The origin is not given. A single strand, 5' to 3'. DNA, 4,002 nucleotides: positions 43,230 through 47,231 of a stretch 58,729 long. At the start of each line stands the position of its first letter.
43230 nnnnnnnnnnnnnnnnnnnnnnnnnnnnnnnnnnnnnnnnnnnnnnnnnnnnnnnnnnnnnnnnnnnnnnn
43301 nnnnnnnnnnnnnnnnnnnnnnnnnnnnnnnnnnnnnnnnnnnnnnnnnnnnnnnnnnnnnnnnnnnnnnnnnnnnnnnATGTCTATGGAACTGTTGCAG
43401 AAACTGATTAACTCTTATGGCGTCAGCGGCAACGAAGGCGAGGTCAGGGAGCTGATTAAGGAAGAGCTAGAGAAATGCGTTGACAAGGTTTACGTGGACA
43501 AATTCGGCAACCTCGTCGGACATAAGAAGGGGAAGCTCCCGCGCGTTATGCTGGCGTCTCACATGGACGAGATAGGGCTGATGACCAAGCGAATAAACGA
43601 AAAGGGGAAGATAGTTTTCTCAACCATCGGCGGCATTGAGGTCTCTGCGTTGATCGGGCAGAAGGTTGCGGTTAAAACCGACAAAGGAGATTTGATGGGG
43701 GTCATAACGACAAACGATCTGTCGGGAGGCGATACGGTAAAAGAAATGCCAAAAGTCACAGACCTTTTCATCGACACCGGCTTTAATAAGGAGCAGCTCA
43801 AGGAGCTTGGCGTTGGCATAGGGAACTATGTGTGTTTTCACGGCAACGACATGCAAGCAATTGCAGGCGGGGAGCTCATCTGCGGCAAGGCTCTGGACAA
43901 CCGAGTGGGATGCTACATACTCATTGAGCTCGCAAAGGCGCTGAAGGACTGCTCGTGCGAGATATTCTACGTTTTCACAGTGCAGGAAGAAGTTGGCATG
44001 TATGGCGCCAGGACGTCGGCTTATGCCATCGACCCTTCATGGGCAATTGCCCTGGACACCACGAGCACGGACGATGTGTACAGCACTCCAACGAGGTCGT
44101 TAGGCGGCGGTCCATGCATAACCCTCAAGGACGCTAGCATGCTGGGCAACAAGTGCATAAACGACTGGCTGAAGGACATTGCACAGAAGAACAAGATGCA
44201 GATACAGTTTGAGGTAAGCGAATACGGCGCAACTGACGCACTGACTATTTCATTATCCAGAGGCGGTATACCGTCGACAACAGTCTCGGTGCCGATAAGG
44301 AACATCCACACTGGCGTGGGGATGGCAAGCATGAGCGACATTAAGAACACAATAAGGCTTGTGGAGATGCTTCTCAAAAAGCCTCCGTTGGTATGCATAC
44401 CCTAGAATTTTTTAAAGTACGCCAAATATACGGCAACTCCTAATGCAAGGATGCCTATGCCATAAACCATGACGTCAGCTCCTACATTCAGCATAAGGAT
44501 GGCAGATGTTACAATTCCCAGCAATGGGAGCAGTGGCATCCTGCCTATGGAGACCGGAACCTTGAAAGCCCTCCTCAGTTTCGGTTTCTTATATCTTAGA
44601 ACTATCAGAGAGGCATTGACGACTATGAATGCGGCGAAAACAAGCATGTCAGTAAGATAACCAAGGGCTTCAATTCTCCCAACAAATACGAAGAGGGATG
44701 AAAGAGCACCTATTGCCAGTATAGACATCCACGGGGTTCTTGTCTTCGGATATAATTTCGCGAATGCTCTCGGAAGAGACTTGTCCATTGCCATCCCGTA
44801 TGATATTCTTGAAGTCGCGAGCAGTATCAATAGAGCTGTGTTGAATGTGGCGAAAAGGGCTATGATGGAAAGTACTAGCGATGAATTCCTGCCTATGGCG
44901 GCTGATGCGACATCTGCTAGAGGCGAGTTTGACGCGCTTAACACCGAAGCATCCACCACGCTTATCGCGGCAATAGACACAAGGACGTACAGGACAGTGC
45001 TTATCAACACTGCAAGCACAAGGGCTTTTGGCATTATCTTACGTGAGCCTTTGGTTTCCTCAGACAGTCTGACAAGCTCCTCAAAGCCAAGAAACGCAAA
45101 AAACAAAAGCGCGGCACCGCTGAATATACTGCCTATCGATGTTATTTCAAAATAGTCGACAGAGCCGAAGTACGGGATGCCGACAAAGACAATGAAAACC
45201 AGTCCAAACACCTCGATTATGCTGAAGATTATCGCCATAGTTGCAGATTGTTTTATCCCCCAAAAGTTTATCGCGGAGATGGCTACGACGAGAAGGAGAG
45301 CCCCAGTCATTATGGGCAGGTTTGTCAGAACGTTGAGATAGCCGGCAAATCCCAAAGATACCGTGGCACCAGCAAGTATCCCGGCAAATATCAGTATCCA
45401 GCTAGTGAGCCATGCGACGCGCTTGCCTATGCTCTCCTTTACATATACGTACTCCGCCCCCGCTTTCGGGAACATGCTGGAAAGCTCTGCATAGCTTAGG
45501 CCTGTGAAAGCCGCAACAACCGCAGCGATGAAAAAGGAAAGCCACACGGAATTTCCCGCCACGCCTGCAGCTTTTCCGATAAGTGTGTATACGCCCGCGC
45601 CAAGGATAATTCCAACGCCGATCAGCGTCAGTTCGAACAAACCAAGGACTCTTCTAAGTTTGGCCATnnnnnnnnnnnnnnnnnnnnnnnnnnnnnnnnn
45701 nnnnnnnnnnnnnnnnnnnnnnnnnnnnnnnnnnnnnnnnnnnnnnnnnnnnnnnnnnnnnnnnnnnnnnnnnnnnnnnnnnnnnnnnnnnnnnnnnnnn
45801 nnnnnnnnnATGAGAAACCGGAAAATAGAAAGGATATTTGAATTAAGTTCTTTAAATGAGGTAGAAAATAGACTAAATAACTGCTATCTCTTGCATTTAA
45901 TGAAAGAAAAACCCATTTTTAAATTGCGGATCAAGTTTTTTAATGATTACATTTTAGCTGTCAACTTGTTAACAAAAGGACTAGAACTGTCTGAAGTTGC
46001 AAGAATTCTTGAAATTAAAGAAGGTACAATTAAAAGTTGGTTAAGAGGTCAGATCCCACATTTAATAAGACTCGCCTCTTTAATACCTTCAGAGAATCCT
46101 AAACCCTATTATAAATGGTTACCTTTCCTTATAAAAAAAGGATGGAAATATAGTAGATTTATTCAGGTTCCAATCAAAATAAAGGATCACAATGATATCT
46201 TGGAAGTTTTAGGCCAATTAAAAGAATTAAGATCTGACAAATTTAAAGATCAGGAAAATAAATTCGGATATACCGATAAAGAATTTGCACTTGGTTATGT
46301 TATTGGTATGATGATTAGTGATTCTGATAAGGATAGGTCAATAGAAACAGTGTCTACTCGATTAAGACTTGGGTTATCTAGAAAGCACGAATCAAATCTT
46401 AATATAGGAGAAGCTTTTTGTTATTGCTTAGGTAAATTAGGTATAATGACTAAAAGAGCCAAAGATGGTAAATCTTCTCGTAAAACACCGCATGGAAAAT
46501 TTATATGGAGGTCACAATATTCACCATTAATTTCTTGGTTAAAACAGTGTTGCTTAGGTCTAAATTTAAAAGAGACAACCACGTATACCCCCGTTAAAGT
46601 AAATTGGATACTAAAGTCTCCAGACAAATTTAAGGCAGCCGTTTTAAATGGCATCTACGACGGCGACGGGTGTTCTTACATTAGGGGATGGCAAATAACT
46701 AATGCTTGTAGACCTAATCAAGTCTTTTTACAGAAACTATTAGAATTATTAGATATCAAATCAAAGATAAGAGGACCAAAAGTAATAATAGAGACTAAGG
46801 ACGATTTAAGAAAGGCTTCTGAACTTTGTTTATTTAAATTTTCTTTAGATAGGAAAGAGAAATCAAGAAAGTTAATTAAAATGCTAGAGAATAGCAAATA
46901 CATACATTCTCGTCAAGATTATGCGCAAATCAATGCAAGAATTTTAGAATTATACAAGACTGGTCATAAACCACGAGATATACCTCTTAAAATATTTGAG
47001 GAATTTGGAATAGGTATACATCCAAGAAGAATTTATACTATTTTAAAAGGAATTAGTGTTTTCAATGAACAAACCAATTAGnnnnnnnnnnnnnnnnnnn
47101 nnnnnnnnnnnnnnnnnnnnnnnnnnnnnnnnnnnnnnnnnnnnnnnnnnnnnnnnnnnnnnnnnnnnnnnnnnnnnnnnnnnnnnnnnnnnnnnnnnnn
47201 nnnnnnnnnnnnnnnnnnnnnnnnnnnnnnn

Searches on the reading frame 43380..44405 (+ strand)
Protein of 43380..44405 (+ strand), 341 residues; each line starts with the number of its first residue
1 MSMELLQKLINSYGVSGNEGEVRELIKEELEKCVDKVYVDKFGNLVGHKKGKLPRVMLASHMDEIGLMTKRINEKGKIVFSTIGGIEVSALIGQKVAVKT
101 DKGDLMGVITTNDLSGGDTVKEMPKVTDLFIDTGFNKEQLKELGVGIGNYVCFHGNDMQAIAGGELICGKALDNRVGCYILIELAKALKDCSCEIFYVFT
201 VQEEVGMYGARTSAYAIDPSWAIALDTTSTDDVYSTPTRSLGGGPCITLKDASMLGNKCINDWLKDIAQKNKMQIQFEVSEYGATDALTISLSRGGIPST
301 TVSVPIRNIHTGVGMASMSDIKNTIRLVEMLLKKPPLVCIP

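Call 4: search_protein_families(library=pfam, proteins=[window:43380-44405:+], max_evalue=0.01)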
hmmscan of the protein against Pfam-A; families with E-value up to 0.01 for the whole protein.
window:43380-44405:+ (341 aa): 2 families
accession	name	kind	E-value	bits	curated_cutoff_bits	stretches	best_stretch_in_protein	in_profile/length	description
PF05343.19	Peptidase_M42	-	5.3e-85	285.5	23.2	1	43-327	1-292/292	M42 glutamyl aminopeptidase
PF04389.22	Peptidase_M28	-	0.0003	21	21.3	1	171-224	30-85/193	Peptidase family M28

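Call 5: search_protein_families(library=ncbifam, proteins=[window:43380-44405:+], max_evalue=0.01)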
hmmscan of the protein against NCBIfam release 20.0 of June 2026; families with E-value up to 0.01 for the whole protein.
window:43380-44405:+ (341 aa): 14 families
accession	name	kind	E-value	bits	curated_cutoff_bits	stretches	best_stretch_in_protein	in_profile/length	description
NF007421.0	PRK09961.1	equivalog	6.1e-67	225.9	412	1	1-333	1-331/345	aminopeptidase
NF040822.1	lys_aminopep_Arch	equivalog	5.2e-60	203.3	700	1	2-333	3-336/345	lysyl aminopeptidase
NF007367.0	PRK09864.1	equivalog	1.1e-57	195.4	569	1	1-332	1-338/356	aminopeptidase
TIGR03107.1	glu_aminopep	equivalog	2.6e-55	187.7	469.7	1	8-333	6-339/350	glutamyl aminopeptidase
TIGR03106.1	trio_M42_hydro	equivalog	5.3e-16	58.4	397.75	1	5-288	8-296/343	osmoprotectant NAGGN system M42 family peptidase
NF009555.0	PRK13004.1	equivalog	2e-09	36.8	321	1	3-68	18-84/399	YgeY family selenium metabolism-linked hydrolase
NF003367.0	PRK04443.1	equivalog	6.1e-09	35.7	363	1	3-65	10-72/349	[LysW]-lysine hydrolase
TIGR01902.1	dapE-lys-deAc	subfamily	4.6e-07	29.4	163.1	1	4-66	1-64/340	N-acetyl-ornithine/N-acetyl-lysine deacetylase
TIGR03526.1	selenium_YgeY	hypoth_equivalog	2e-06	26.9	321.5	1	4-69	17-83/395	YgeY family selenium metabolism-linked hydrolase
TIGR01900.1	dapE-gram_pos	equivalog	1.3e-05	24.3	304.2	1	3-69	6-73/351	succinyl-diaminopimelate desuccinylase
TIGR01883.1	PepT-like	hypoth_equivalog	5.4e-05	22.4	274.25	0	193-228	123-159/361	peptidase T-like protein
NF006771.0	PRK09290.1-5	subfamily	0.00025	19.6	399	1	16-64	33-84/413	allantoate amidohydrolase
TIGR01879.1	hydantase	subfamily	0.0044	16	204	1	16-64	27-78/401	hydantoinase/carbamoylase family amidase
NF006772.0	PRK09290.2-1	subfamily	0.0075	15.1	424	0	14-63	39-91/430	allantoate amidohydrolase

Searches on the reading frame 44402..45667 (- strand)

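Call 4: search_protein_families(library=pfam, proteins=[window:44402-45667:-], max_evalue=0.01)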
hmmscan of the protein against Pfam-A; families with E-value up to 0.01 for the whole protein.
window:44402-45667:- (421 aa): 4 families
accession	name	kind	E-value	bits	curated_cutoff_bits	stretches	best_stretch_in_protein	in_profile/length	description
PF13520.12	AA_permease_2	-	2e-43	149.3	27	1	8-393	1-402/427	Amino acid permease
PF00324.27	AA_permease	-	2e-35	122.8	24.6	1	13-392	2-417/470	Amino acid permease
PF03845.19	Spore_permease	-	9.1e-10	38.3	23.4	1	13-286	7-286/321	Spore germination protein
PF13906.12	AA_permease_C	-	0.0034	17.9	27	1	368-417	1-46/51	C-terminus of AA_permease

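Call 5: search_protein_families(library=ncbifam, proteins=[window:44402-45667:-], max_evalue=0.01)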
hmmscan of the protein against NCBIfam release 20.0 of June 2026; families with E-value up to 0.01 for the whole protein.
window:44402-45667:- (421 aa): 25 families
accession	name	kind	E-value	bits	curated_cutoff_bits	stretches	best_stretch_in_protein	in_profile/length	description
TIGR00909.1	2A0306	subfamily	2.7e-81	273.7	556.8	1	4-417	1-429/429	amino acid transporter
NF053761.1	BrChAATpBcaP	equivalog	3e-69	234.2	690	2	122-420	158-454/460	branched-chain amino acid transporter BcaP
TIGR00906.1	2A0303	subfamily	3e-42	144.8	681.7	2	178-361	248-430/602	cationic amino acid transport permease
TIGR00908.1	2A0305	equivalog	7.3e-31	107.5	381.75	1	3-415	4-427/442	ethanolamine permease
NF008466.1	PRK11357.1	equivalog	3e-29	102.2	800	1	3-393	5-407/446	fructoselysine/psicoselysine transporter FrlA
TIGR00911.1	2A0308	subfamily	7.7e-29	100.5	701.8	1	3-415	43-471/505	L-type amino acid transporter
NF008245.0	PRK11021.1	equivalog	4.2e-21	75.4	284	1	19-408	19-401/419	L-methionine/branched-chain amino acid transporter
TIGR00905.1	2A0302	subfamily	1.6e-20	73.4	409.05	1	6-416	7-434/473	basic amino acid/polyamine antiporter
NF007929.0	PRK10644.1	equivalog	1.1e-17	64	574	1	8-329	10-340/445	arginine/agmatine antiporter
TIGR00907.1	2A0304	subfamily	1.7e-14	53.7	598.3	1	31-348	40-394/482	amino acid permease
TIGR03428.1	ureacarb_perm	hypoth_equivalog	3.2e-14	52.7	740.45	1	4-361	11-403/475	permease, urea carboxylase system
NF008272.0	PRK11049.1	equivalog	2e-11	43.5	732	1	3-389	18-424/470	D-serine/D-alanine/glycine transporter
NF011623.0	PRK15049.1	equivalog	4.6e-11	42.3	773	1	8-369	30-408/499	L-asparagine permease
TIGR00912.1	2A0309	subfamily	1.2e-10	41.4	139.55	1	8-253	3-250/357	endospore germination permease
TIGR04298.1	his_histam_anti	equivalog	1.8e-10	40.6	750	1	8-414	2-424/429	histidine-histamine antiporter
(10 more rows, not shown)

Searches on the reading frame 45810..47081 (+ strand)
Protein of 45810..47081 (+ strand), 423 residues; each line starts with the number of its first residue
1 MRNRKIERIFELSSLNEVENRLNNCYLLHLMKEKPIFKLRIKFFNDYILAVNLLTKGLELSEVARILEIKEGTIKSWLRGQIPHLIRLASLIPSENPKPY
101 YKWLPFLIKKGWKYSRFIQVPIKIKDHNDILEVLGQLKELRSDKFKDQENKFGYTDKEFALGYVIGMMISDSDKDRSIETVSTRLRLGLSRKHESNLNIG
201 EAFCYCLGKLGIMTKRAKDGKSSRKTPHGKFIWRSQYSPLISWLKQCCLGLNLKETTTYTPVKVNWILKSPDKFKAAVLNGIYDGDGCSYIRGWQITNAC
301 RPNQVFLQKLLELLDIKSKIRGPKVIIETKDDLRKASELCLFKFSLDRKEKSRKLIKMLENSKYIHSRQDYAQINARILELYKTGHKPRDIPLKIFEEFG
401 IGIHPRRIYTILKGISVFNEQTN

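Call 4: search_protein_families(library=pfam, proteins=[window:45810-47081:+], max_evalue=0.01)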
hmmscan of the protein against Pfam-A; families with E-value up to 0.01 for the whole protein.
window:45810-47081:+ (423 aa): 5 families
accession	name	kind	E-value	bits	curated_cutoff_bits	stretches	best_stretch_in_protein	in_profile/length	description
PF14528.11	LAGLIDADG_3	-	5.3e-06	27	22.5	1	274-323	2-55/82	LAGLIDADG-like domain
PF13384.12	HTH_23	-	0.0061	16.8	24.6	0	49-79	9-39/50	Homeodomain-like domain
PF19610.4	DUF6115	-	0.0068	17.2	27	0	347-392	72-117/134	Family of unknown function (DUF6115)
PF08281.18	Sigma70_r4_2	-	0.0092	16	25.7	0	56-79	25-48/54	Sigma-70, region 4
PF13518.12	HTH_28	-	0.0098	16.4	25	0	50-79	5-34/52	Helix-turn-helix domain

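Call 5: search_protein_families(library=ncbifam, proteins=[window:45810-47081:+], max_evalue=0.01)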
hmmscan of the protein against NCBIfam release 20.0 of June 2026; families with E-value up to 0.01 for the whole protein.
window:45810-47081:+ (423 aa): 0 families
